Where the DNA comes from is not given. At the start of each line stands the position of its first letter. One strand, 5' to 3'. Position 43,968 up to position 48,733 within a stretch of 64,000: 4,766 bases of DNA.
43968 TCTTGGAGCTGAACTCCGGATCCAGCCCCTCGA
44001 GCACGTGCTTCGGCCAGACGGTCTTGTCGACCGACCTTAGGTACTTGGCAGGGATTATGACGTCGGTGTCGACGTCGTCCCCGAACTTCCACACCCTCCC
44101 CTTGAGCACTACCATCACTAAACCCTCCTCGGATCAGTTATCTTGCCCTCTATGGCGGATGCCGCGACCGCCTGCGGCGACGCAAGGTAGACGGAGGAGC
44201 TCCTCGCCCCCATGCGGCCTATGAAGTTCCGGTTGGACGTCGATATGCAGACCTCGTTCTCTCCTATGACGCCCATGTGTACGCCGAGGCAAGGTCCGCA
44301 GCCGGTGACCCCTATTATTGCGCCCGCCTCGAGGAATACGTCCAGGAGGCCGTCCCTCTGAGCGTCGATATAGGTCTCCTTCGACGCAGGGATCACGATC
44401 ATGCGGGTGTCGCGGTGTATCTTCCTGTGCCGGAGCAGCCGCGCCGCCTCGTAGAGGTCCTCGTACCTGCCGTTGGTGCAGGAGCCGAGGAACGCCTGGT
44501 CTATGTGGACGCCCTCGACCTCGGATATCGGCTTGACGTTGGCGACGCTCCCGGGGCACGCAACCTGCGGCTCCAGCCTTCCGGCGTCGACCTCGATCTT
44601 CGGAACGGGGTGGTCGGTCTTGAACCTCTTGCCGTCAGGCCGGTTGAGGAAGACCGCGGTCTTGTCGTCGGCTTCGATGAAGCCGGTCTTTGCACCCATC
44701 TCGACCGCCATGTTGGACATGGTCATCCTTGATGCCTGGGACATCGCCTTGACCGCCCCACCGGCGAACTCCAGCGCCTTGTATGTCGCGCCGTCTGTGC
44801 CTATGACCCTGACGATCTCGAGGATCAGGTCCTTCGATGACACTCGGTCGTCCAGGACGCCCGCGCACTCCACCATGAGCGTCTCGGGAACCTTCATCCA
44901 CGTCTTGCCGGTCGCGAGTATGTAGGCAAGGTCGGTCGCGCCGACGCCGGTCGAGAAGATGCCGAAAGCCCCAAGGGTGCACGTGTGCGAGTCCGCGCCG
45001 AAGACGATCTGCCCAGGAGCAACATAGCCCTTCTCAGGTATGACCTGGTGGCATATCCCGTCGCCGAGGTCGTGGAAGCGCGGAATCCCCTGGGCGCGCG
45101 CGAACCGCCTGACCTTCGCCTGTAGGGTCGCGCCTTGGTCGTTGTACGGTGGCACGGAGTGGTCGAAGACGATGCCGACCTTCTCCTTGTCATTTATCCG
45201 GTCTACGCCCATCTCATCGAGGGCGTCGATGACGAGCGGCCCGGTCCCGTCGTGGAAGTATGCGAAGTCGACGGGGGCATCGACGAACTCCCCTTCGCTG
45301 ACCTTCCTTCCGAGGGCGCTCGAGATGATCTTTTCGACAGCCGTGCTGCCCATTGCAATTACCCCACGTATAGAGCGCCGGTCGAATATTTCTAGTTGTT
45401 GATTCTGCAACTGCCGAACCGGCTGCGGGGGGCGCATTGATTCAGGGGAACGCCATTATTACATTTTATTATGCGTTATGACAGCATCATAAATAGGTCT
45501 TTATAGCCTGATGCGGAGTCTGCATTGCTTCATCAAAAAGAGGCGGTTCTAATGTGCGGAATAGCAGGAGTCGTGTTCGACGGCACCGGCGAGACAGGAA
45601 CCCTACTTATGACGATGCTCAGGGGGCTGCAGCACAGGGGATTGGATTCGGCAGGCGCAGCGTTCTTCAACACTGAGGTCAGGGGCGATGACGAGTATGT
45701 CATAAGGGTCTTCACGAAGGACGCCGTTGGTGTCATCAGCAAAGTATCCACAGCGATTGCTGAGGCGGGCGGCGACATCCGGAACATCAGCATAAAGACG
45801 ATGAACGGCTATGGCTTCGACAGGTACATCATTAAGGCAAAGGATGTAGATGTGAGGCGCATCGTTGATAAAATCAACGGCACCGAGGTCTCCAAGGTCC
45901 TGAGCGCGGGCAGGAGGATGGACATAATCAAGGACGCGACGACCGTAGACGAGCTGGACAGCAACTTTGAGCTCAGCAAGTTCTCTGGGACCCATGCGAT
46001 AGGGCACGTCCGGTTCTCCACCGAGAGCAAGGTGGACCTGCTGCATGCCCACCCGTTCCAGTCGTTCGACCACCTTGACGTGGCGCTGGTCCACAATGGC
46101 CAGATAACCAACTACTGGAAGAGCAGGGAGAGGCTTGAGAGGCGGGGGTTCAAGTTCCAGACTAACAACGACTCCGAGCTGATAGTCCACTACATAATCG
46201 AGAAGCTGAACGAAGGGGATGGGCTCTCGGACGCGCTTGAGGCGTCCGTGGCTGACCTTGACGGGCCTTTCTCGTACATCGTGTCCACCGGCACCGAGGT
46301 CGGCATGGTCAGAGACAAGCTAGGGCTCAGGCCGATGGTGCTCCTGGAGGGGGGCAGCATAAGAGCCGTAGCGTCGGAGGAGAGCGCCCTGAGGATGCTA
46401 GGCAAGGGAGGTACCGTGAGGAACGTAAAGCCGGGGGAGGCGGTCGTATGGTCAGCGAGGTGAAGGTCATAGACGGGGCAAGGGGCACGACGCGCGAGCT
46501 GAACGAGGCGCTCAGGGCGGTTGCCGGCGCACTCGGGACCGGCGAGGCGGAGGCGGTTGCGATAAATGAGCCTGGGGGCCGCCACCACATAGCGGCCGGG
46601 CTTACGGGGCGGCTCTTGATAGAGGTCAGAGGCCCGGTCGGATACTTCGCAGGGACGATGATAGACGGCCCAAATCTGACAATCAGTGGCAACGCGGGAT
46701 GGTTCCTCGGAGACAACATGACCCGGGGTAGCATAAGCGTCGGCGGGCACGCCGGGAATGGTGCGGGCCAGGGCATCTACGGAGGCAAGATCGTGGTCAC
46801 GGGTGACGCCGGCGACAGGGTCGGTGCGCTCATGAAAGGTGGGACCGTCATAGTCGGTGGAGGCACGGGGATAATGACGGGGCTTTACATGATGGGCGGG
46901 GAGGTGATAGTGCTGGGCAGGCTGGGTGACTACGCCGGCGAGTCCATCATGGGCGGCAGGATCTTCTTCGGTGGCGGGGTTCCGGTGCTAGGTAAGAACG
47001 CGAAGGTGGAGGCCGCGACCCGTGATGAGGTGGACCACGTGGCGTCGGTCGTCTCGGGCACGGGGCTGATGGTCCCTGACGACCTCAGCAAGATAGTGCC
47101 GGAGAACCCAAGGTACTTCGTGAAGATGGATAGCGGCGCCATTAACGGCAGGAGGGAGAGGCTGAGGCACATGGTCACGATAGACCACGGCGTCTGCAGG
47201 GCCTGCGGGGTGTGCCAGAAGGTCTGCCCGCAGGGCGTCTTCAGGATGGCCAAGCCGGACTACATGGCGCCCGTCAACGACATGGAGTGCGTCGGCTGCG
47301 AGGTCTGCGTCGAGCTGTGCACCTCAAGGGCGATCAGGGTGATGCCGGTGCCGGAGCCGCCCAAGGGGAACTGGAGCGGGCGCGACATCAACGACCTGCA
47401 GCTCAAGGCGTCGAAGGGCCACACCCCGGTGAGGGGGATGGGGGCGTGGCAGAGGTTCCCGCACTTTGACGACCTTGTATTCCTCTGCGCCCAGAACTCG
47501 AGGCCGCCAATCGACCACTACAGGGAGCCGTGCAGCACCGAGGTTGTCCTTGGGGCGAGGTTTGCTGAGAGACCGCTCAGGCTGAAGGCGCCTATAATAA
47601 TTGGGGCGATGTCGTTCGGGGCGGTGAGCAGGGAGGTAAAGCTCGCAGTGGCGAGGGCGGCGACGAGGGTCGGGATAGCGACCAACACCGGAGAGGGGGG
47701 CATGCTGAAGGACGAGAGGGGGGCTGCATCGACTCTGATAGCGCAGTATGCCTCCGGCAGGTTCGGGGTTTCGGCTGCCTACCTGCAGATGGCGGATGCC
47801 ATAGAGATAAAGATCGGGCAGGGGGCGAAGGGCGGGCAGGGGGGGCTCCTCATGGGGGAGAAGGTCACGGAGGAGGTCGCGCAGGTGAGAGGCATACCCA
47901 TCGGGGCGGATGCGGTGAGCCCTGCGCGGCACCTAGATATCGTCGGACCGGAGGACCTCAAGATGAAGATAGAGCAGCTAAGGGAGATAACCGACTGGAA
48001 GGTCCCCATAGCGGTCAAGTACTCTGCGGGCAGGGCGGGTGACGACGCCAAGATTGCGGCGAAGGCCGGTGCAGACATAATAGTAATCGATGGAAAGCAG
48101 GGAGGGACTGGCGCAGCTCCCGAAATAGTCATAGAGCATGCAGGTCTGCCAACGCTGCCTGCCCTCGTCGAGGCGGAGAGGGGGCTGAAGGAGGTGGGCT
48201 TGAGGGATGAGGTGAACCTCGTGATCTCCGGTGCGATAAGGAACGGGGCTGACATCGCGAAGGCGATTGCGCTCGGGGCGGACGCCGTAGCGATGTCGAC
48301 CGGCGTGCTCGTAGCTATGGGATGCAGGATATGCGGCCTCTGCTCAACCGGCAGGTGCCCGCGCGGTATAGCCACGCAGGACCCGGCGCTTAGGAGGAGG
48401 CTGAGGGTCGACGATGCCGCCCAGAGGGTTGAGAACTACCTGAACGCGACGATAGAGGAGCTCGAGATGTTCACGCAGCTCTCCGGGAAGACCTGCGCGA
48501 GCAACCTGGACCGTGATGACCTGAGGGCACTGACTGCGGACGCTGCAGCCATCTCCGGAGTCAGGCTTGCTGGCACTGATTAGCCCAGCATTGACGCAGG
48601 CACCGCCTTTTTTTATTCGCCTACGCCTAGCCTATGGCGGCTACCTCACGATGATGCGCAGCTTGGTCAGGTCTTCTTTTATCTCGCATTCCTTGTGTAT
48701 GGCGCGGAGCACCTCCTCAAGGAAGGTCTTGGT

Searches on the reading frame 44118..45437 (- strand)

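Call 6: search_protein_families(library=pfam, proteins=[window:44118-45437:-], max_evalue=0.01)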
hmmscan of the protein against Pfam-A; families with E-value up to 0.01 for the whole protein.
window:44118-45437:- (439 aa): 1 family
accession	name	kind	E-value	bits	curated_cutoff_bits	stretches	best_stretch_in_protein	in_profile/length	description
PF00330.25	Aconitase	-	1.4e-92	311.5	28.7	2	36-304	2-303/463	Aconitase family (aconitate hydratase)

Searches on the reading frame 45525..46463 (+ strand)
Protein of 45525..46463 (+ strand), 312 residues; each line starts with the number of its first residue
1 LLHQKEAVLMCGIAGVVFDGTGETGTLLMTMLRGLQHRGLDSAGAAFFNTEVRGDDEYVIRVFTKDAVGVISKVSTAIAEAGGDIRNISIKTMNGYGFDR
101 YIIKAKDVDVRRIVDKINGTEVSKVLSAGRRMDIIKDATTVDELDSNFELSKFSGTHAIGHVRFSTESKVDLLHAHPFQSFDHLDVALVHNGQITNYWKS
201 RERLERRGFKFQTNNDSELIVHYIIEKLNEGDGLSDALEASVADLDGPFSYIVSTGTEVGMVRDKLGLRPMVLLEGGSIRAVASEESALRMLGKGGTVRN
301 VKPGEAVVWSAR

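Call 40: search_protein_families(library=pfam, proteins=[window:45525-46463:+], max_evalue=0.00001)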
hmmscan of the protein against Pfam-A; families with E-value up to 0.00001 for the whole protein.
window:45525-46463:+ (312 aa): 4 families
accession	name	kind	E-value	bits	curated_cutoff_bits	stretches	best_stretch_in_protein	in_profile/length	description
PF13522.11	GATase_6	-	5.9e-18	65.6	27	1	152-285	7-130/130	Glutamine amidotransferase domain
PF13537.11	GATase_7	-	3.2e-16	59.9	25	1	176-290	14-122/123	Glutamine amidotransferase domain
PF01842.31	ACT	-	9e-07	29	27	1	58-96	1-39/66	ACT domain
PF13230.11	GATase_4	-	2.8e-06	26.9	23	1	154-233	70-146/272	Glutamine amidotransferases class-II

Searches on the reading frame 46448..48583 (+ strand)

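Call 40: search_protein_families(library=pfam, proteins=[window:46448-48583:+], max_evalue=0.00001)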
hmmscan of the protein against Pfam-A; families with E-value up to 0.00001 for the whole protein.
window:46448-48583:+ (711 aa): 8 families
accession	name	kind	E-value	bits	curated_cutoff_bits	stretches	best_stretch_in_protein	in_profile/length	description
PF01645.23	Glu_synthase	-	1e-121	407.1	20.4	1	342-681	32-368/369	Conserved region in glutamate synthase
PF01493.24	GXGXG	-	4e-21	75.8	32.5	1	39-174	14-162/190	GXGXG motif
PF01070.24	FMN_dh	-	2.7e-10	40.3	24.9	1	507-624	206-309/350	FMN-dependent dehydrogenase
PF13237.11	Fer4_10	-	7e-08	32.7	25.5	1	243-291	2-52/53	4Fe-4S dicluster domain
PF12838.12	Fer4_7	-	4.3e-07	30.7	27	1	250-294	2-51/52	4Fe-4S dicluster domain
PF13187.11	Fer4_9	-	1.1e-06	29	27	1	250-296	2-52/52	4Fe-4S dicluster domain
PF13534.11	Fer4_17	-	5.5e-06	27.3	22.2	0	249-264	45-60/61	4Fe-4S dicluster domain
PF03060.21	NMO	-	5.5e-06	26.4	28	0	532-626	147-231/331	Nitronate monooxygenase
